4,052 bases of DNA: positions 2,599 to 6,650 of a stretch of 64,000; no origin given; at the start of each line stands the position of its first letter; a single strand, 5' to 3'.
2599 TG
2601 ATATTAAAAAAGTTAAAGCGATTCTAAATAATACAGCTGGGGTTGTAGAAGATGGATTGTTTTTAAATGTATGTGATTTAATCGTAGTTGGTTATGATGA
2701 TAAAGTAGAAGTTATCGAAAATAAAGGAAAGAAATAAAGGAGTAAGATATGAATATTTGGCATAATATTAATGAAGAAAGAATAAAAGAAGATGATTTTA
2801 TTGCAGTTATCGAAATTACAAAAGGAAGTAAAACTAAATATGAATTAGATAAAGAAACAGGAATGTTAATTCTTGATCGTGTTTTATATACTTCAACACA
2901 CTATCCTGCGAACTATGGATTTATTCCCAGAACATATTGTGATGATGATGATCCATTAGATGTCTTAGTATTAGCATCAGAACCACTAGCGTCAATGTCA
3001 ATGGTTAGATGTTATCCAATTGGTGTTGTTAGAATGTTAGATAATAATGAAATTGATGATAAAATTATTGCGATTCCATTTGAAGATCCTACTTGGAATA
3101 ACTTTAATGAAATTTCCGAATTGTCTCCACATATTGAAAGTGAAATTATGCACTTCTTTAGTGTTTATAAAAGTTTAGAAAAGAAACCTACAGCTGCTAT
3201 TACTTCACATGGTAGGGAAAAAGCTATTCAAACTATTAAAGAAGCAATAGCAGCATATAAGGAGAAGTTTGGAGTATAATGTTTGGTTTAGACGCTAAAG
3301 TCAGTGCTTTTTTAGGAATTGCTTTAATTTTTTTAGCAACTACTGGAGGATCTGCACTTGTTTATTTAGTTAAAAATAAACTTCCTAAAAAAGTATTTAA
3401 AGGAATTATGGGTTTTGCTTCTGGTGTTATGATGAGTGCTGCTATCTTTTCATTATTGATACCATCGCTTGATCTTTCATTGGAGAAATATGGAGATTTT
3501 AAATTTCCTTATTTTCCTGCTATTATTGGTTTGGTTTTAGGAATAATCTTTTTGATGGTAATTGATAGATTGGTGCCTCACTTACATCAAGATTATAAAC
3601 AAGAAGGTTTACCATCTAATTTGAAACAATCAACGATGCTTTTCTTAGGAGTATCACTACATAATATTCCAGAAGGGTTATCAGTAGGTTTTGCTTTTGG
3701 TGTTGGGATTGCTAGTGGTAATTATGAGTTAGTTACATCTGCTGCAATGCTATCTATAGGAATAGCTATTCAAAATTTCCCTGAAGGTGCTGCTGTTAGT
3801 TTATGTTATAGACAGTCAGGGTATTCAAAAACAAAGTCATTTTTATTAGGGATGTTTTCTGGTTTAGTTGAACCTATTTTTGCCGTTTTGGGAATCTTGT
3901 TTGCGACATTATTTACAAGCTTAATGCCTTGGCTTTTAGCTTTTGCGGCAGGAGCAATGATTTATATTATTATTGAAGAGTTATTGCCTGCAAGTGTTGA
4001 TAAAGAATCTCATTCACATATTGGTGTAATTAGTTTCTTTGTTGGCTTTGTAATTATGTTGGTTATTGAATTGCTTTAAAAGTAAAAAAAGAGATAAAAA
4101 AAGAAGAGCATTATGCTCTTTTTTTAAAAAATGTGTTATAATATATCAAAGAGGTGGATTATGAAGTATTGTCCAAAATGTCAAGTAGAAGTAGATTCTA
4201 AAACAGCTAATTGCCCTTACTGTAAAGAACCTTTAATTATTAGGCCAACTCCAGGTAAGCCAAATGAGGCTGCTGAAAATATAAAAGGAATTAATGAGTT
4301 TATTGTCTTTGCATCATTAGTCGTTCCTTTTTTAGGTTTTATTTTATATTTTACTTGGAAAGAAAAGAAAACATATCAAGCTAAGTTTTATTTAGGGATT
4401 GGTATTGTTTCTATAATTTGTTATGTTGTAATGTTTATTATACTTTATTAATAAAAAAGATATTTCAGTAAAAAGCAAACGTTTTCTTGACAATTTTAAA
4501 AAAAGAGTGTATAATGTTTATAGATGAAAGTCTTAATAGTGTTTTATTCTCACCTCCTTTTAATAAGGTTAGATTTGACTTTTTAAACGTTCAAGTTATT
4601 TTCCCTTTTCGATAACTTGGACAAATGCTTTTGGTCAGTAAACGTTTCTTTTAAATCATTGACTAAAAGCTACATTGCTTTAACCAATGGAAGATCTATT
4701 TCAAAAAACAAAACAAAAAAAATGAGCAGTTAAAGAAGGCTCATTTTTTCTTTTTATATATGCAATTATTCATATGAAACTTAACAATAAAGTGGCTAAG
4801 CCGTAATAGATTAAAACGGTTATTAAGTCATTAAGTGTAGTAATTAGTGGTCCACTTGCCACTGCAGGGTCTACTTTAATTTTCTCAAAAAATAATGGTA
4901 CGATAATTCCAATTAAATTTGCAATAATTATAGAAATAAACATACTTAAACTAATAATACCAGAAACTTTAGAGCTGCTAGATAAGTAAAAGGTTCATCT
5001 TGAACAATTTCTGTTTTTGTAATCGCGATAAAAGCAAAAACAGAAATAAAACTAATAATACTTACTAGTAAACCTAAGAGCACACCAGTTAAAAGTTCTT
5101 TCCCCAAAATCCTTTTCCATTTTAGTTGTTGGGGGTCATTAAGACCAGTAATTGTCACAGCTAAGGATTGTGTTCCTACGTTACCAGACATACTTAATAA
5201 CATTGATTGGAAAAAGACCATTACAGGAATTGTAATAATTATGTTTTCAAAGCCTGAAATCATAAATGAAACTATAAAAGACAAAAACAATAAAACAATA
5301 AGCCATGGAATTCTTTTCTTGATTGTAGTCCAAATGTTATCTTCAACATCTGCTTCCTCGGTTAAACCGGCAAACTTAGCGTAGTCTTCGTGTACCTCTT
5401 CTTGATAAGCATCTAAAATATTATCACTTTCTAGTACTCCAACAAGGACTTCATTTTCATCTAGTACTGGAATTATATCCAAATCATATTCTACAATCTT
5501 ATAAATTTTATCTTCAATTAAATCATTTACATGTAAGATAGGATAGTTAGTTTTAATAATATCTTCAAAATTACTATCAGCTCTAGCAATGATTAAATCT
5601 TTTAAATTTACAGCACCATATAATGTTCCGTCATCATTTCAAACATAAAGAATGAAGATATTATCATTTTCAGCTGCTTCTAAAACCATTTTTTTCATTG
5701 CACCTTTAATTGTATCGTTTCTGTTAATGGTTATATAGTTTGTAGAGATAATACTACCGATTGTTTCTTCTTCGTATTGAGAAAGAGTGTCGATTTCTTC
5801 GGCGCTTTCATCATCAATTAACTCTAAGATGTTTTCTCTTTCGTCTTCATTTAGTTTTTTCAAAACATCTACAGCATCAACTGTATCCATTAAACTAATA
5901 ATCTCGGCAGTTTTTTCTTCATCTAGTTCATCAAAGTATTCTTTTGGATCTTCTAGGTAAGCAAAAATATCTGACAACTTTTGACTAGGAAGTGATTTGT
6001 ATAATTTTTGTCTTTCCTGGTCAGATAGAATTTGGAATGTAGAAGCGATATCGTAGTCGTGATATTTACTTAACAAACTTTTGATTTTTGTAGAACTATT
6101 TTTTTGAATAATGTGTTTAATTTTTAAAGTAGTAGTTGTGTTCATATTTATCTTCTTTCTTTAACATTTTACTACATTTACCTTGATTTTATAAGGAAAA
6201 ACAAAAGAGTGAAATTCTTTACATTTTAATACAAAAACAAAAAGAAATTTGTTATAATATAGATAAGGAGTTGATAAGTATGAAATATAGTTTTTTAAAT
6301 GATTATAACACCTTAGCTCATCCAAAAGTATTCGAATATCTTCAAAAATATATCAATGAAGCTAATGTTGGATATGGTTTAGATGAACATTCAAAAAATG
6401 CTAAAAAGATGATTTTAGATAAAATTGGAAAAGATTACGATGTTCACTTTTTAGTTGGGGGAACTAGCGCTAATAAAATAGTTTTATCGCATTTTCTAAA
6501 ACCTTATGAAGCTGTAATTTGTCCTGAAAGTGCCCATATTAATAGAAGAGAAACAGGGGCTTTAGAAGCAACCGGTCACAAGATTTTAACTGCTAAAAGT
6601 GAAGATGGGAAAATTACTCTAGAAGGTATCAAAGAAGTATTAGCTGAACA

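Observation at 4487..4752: Orphan transcription unit: consensus promoter, ~230-nt structured non-coding region, bidirectional terminator (candidate sRNA or leaderless micro-ORF)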

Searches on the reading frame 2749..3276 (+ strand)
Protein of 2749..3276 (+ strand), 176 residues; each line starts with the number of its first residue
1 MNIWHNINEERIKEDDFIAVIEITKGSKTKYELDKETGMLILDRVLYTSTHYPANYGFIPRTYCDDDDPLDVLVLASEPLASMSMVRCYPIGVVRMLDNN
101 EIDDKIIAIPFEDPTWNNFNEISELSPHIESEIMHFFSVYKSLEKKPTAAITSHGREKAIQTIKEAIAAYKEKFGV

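Call 10: find_encoding_contigs(protein=window:2749-3276:+, flank=6000, max_places=10)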
Protein window:2749-3276:+ (176 aa): 5 contigs read that carry it; 5 places shown.
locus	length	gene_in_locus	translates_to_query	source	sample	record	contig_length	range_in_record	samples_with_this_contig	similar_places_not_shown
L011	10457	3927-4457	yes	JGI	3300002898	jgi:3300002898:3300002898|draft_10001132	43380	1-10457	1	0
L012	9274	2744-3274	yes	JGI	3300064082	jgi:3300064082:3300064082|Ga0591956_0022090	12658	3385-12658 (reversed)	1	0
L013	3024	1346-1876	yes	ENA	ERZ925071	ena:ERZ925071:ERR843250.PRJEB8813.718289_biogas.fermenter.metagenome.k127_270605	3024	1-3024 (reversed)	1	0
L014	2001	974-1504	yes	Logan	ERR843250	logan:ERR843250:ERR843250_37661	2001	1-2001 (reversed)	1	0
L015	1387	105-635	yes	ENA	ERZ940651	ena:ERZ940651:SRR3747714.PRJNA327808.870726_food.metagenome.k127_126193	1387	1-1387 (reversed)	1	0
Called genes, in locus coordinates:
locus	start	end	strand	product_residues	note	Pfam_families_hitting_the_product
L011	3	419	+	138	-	?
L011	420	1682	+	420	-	-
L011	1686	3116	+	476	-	PF23750:RsgI_M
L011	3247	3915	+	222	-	PF00455:DeoRC (weak), PF06026:Rib_5-P_isom_A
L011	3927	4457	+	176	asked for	PF00719:Pyrophosphatase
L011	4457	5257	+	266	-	PF02535:Zip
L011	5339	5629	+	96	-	-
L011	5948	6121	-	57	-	PF01769:MgtE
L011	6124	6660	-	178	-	PF01769:MgtE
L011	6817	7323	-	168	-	-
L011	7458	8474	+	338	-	PF00155:Aminotran_1_2, PF00266:Aminotran_5 (weak), PF01212:Beta_elim_lyase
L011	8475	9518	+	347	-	PF03576:Peptidase_S58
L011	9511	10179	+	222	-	PF01177:Asp_Glu_race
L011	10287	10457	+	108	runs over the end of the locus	PF12840:HTH_20 (weak), PF01022:HTH_5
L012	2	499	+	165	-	?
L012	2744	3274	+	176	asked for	PF00719:Pyrophosphatase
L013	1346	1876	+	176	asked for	PF00719:Pyrophosphatase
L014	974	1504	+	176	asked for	PF00719:Pyrophosphatase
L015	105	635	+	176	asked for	PF00719:Pyrophosphatase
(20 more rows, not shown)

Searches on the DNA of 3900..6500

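Call 3: search_rna_families(source=window, start=3900, end=6500, threshold=evalue, max_evalue=10, show_alignments=3)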
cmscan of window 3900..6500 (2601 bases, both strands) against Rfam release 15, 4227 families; matches with E-value up to 10: 10.
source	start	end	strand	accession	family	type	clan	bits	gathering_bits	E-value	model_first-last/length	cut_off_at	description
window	4088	4127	-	RF02420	Bp1_162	Gene; sRNA;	-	25.3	50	0.2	1-100/100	no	Burkholderia sRNA Bp1_Cand612_SIPHT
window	4062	4125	+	RF02057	STnc40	Gene; sRNA;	-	23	45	0.62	1-70/70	no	Salmonella enterica sRNA STnc40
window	5526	5606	-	RF01586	snoR09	Gene; snRNA; snoRNA; CD-box;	-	21.4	50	7.9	1-84/84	no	small nucleolar RNA snoR09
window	6293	6372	+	RF00479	snosnR71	Gene; snRNA; snoRNA; CD-box;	CL00051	19.8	60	7.8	1-97/97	no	Small nucleolar RNA snR71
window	4716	4789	+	RF02934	caiA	Gene; sRNA;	-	19.7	55.5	4.6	1-78/78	no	caiA RNA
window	4858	4937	-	RF01178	snoR77Y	Gene; snRNA; snoRNA; CD-box;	CL00057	18.7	52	4.6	1-85/85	no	Small nucleolar RNA snoR77Y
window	4098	4122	-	RF04344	Plastid-psbA-3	Cis-reg;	CL00153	18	48.4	7.9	1-57/57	no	Plastid-psbA-3 3UTR RNA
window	5112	5162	-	RF02098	DGCR5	Gene; lncRNA;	-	16.9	50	7.1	1-49/49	no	DiGeorge syndrome critical region gene 5 conserved region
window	6379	6414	+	RF01726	SAM-II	Cis-reg; riboswitch;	-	16.7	44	8.6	1-60/60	no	SAM-II riboswitch aptamer (SAM-II long loop)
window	4265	4341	+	RF03283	mir-1010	Gene; miRNA;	-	16.1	70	8.9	1-93/93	no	mir-1010 microRNA precursor family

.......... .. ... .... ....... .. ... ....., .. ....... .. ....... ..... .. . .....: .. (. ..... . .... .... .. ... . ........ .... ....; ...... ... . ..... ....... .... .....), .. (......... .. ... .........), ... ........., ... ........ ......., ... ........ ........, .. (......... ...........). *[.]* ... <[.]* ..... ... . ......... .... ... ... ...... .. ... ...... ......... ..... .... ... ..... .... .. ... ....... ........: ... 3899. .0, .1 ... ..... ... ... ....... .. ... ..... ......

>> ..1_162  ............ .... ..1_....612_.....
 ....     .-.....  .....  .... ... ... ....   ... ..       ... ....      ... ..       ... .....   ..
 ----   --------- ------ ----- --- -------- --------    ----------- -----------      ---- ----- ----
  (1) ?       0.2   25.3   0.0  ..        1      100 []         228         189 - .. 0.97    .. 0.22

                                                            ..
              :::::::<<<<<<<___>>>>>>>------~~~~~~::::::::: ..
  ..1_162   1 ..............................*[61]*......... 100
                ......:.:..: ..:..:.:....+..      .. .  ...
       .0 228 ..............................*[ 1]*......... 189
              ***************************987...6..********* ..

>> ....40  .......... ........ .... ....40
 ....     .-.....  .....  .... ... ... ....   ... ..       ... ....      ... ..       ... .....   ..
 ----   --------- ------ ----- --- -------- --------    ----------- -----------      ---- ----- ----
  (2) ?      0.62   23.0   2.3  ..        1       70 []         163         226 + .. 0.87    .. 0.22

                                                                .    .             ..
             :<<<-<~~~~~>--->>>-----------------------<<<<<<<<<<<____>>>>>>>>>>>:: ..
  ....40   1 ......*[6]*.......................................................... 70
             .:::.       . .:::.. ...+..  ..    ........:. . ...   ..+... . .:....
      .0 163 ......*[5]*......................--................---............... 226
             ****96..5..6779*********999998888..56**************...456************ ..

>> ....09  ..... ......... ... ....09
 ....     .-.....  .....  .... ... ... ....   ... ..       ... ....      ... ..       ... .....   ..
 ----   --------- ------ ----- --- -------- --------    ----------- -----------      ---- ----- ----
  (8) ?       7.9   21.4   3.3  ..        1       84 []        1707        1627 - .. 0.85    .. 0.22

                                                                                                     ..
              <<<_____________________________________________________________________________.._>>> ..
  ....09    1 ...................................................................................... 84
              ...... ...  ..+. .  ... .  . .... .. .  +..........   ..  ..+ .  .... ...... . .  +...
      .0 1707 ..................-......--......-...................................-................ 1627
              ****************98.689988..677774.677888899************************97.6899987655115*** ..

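Call 37: search_rna_families(source=window, start=4500, end=4760, threshold=evalue, max_evalue=10, show_alignments=2)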
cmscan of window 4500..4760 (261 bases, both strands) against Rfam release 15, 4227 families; matches with E-value up to 10: 9.
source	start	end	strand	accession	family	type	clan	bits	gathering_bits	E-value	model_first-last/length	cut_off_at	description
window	4562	4655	+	RF04088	MIR812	Gene; miRNA;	-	17.9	80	9.8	1-205/205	no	MIR812 microRNA precursor family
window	4708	4756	+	RF02907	patAB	Cis-reg; leader;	-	16.9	92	3.5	1-57/57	no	patAB leader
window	4643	4759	+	RF01606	plasmodium_snoR31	Gene; snRNA; snoRNA; HACA-box;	-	16.4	60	9.9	1-145/145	no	small nucleolar RNA snoR31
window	4644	4755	+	RF04182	GibS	Gene; sRNA;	-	15.7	115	6.5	1-142/142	no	GibS sRNA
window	4627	4690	-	RF04150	MIR2655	Gene; miRNA;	-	15.4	122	3.1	1-267/267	no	MIR2655 microRNA precursor family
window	4563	4651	+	RF00616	LhrC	Gene; sRNA;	CL00114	15.2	110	8.1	1-111/111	no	Listeria LhrC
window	4715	4760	+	RF02420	Bp1_162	Gene; sRNA;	-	14.5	50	6.9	1-40/100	3'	Burkholderia sRNA Bp1_Cand612_SIPHT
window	4531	4591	+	RF03189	mir-1175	Gene; miRNA;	-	14.2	51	1.8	1-72/72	no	mir-1175 microRNA precursor family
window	4667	4748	+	RF02515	AfaR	Gene; sRNA;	-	12.5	100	7.1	1-234/234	no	AfaR small RNA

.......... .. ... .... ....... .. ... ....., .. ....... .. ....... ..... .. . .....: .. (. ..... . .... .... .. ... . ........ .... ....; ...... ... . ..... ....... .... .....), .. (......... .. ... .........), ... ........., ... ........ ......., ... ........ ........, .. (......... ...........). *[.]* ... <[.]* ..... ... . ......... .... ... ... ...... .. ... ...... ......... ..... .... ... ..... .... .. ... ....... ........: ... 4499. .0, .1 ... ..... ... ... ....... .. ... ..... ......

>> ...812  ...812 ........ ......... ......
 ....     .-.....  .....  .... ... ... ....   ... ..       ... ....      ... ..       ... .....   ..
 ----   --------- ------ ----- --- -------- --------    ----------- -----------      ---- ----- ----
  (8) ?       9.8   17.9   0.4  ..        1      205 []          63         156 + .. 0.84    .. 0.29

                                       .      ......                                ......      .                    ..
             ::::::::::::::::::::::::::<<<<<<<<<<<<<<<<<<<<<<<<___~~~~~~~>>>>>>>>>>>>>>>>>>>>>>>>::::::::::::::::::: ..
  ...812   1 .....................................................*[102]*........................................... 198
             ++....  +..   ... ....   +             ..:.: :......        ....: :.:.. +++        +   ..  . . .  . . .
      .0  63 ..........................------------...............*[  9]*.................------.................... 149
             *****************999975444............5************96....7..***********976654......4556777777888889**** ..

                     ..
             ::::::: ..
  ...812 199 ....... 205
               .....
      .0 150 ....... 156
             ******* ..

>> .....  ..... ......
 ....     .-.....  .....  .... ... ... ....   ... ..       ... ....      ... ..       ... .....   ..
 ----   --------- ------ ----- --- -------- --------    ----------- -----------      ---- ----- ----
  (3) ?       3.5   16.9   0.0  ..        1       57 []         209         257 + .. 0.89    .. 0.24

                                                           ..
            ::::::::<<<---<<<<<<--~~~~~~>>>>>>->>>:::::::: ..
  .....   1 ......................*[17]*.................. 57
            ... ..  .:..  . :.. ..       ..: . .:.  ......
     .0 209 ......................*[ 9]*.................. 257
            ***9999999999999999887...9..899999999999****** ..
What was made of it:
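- On RsaE/RoxS (RF01820): No hit at E <= 10 in the permissive cmscan of 4500-4760 (call 37).
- On LhrC (RF00616): 15.2 bits against a gathering score of 110, E = 8.1 (call 37).
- Closest known: RoxS / RsaE. Different: No sequence or structure match to the Rfam model, even at E <= 10 (calls 3, 37).
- Closest known: LhrC family. Different: That hit scores 15.2 bits against a gathering score of 110, with E = 8, which is noise (call 37).
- Checked: (7) No Rfam family matches, even at E <= 10 on the isolated 261 nt (calls 3, 37).
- No Rfam aptamer matches (calls 3, 37).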
